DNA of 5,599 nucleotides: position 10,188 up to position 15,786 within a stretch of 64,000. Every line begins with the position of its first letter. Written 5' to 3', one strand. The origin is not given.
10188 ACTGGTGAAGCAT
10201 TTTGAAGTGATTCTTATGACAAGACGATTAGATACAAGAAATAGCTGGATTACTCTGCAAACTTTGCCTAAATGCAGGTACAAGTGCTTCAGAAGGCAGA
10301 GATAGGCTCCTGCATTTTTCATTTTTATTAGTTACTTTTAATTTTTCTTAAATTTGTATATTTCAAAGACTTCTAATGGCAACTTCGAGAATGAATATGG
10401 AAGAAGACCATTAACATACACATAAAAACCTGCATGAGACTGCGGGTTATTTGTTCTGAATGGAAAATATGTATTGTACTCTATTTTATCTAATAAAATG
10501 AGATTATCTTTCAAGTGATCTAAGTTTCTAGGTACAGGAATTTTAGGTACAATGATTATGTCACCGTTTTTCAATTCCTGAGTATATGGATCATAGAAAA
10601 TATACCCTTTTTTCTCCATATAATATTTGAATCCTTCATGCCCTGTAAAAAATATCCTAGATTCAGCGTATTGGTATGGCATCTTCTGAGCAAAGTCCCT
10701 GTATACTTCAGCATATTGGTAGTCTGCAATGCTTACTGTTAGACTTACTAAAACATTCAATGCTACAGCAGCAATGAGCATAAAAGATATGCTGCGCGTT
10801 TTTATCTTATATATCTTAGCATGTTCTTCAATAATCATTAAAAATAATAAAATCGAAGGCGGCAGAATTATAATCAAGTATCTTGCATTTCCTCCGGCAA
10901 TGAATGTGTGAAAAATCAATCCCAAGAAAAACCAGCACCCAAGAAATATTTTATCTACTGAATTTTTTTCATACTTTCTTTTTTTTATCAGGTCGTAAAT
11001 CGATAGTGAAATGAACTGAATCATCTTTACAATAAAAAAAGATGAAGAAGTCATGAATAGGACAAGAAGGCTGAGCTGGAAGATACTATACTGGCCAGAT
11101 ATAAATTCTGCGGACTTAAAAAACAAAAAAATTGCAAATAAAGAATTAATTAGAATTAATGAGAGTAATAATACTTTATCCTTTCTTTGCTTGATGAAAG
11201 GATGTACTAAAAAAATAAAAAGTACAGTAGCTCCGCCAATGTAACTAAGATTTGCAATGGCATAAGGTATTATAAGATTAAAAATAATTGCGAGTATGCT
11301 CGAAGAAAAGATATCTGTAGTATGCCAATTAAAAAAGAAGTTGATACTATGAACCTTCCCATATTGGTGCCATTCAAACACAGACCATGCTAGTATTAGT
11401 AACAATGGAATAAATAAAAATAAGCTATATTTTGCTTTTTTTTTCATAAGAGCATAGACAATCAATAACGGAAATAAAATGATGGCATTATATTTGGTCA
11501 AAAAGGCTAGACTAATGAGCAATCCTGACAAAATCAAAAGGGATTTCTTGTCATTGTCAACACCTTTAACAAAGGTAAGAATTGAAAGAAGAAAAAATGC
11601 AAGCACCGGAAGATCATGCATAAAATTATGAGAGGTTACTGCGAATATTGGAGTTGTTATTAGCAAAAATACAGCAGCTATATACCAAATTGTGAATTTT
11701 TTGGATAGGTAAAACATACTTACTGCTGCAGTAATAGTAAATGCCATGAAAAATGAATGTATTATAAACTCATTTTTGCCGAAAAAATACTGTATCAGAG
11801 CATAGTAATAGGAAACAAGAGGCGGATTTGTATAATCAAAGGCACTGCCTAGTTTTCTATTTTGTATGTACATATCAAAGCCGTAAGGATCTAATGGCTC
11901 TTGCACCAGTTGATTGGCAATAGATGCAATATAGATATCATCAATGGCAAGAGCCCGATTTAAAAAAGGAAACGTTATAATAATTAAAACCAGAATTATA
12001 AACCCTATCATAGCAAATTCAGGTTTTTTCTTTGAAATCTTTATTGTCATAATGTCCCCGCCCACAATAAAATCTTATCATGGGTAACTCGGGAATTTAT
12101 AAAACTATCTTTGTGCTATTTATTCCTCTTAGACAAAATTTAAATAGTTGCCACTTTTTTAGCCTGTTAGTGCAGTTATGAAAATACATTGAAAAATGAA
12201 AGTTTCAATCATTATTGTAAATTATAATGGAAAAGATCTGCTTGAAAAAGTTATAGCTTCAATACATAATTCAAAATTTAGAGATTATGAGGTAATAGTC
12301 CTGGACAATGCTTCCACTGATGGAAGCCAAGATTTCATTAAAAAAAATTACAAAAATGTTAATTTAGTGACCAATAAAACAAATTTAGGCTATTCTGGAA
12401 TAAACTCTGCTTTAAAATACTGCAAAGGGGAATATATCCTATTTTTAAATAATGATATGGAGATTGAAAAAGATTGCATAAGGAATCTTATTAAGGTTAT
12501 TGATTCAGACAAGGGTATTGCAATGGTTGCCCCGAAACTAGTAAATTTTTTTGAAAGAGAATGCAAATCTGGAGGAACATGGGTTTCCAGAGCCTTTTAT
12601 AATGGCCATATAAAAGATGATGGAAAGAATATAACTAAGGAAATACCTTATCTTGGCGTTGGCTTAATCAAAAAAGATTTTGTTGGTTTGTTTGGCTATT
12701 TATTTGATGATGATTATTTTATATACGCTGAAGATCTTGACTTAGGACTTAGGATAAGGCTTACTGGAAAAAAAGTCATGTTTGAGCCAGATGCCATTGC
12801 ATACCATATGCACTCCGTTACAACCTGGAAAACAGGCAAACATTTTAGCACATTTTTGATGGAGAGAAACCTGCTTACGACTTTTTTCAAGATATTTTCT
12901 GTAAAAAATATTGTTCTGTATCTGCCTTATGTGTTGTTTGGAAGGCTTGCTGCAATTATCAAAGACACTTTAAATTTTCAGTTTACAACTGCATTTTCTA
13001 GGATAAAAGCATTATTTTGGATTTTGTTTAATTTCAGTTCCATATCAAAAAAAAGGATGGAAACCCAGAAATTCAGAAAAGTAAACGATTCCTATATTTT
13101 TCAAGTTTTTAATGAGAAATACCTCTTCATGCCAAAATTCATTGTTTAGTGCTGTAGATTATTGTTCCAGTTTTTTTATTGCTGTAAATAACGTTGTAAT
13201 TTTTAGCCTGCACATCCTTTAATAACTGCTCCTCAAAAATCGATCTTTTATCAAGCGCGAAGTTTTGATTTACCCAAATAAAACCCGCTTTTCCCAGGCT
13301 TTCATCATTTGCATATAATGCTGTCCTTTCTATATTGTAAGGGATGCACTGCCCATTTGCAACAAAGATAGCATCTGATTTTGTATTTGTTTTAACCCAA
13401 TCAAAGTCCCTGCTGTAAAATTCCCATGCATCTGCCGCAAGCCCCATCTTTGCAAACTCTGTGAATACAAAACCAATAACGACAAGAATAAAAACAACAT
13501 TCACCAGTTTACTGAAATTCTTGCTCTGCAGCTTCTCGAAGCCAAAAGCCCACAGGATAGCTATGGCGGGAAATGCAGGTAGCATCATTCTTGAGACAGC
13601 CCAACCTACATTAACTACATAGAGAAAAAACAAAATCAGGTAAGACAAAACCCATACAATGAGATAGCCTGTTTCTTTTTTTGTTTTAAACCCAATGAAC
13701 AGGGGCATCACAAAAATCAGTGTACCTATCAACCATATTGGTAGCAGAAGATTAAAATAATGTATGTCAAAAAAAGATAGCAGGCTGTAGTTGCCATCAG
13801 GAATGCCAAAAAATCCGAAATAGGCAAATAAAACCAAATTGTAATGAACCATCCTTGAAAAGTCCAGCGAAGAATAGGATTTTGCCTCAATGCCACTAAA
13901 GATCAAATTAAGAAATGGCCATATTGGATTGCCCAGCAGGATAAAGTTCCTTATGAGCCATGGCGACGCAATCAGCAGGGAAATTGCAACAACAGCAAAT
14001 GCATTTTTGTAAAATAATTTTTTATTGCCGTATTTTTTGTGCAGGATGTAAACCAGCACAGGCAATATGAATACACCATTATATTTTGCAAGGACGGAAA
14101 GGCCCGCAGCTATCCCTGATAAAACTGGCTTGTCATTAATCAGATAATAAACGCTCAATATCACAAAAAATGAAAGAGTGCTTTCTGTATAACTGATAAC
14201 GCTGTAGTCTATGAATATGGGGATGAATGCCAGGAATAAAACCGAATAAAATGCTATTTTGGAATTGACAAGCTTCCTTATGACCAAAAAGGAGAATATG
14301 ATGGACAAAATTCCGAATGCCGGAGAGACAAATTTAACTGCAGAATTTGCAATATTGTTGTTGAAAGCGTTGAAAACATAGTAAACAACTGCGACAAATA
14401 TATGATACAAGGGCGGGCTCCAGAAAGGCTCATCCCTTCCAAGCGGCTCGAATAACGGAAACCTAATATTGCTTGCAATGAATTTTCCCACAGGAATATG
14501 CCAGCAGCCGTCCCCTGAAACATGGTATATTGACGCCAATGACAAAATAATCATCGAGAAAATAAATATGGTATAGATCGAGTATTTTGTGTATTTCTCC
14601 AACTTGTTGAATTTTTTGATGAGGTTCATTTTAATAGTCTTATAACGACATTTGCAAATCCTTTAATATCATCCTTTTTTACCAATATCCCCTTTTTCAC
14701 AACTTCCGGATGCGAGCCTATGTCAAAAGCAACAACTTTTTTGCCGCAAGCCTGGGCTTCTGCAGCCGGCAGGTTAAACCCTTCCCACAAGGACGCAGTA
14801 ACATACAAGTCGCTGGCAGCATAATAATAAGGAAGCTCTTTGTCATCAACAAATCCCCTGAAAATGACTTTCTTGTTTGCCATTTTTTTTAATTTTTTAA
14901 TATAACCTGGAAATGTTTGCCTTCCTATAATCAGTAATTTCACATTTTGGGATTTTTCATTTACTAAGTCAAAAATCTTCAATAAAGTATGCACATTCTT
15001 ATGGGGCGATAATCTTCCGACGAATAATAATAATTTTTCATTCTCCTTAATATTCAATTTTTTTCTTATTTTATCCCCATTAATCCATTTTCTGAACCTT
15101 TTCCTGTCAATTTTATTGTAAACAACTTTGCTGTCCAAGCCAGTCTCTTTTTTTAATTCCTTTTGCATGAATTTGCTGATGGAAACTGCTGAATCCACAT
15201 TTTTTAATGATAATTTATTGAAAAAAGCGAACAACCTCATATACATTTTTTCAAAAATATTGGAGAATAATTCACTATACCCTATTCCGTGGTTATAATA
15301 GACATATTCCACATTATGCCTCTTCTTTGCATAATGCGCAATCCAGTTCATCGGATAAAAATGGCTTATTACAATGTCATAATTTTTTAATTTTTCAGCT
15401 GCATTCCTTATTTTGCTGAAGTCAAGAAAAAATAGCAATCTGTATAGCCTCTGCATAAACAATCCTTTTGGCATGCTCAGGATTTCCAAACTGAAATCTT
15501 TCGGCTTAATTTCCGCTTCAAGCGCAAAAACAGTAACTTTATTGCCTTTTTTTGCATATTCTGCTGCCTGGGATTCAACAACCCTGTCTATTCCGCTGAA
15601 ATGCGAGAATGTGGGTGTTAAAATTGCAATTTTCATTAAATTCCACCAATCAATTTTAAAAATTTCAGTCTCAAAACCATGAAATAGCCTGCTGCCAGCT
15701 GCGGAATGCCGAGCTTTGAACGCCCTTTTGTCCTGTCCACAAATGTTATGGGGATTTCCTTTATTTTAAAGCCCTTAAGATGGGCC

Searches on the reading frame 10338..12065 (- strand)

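Call 9: search_protein_families(library=pfam, proteins=[window:10338-12065:-], max_evalue=0.001)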
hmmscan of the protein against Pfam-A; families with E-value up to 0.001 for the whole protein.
window:10338-12065:- (575 aa): 1 family
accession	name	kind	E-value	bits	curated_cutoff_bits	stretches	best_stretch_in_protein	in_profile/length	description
PF13231.12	PMT_2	-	5.4e-15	56.4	26.1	1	80-225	2-148/160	Dolichyl-phosphate-mannose-protein mannosyltransferase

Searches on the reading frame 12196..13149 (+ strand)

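Call 31: search_protein_families(library=pfam, proteins=[window:12196-13149:+], max_evalue=0.001)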
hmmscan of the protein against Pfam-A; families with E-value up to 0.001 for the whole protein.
window:12196-13149:+ (317 aa): 4 families
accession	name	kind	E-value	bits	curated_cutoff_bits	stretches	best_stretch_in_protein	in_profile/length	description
PF00535.33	Glycos_transf_2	-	2.3e-25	89.9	23.3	1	4-128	1-130/168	Glycosyl transferase family 2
PF13641.12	Glyco_tranf_2_3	-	1.5e-11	45.2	27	1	3-212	3-219/230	Glycosyltransferase like family 2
PF10111.15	Glyco_tranf_2_2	-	0.00014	21.9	27.3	1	5-105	2-109/276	Glycosyltransferase like family 2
PF12804.13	NTP_transf_3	-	0.00062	20.4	27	1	8-111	19-121/160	MobA-like NTP transferase domain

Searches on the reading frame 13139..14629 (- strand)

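Call 9: search_protein_families(library=pfam, proteins=[window:13139-14629:-], max_evalue=0.001)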
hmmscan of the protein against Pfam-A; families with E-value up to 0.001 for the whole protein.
window:13139-14629:- (496 aa): 2 families
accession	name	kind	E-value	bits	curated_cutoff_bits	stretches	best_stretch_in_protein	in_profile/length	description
PF13231.12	PMT_2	-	5.4e-12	46.7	26.1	1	72-226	3-159/160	Dolichyl-phosphate-mannose-protein mannosyltransferase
PF02366.24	PMT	-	0.00014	22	22.7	1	91-227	78-233/245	Dolichyl-phosphate-mannose-protein mannosyltransferase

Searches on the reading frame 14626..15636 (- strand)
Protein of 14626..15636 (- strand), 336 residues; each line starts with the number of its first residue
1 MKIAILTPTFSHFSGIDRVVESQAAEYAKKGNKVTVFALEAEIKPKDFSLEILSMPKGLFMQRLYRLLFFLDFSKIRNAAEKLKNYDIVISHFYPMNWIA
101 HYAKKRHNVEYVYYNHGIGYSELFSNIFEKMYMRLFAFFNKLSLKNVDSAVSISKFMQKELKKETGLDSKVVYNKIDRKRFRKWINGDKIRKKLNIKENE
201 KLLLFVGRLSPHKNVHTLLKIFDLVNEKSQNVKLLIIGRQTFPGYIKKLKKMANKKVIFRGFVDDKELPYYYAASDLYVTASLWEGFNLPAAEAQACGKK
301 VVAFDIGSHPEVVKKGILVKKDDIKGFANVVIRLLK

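Call 30: search_protein_families(library=pfam, proteins=[window:14626-15636:-], max_evalue=0.001)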
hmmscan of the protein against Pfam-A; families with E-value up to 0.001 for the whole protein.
window:14626-15636:- (336 aa): 5 families
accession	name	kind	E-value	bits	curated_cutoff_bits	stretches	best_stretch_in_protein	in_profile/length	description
PF00534.26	Glycos_transf_1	-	1.6e-35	122.6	26.4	1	188-336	3-157/172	Glycosyl transferases group 1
PF13692.12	Glyco_trans_1_4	-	1.7e-31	109.8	27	1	201-336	2-141/142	Glycosyl transferases group 1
PF13439.12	Glyco_transf_4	-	2.2e-19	70.5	28.5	1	14-179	2-169/170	Glycosyltransferase Family 4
PF13579.12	Glyco_trans_4_4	-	1.1e-08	36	29.7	1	14-168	1-148/158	Glycosyl transferase 4-like domain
PF20706.3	GT4-conflict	-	1e-05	25.1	26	1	197-298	194-305/385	Family 4 Glycosyltransferase in conflict systems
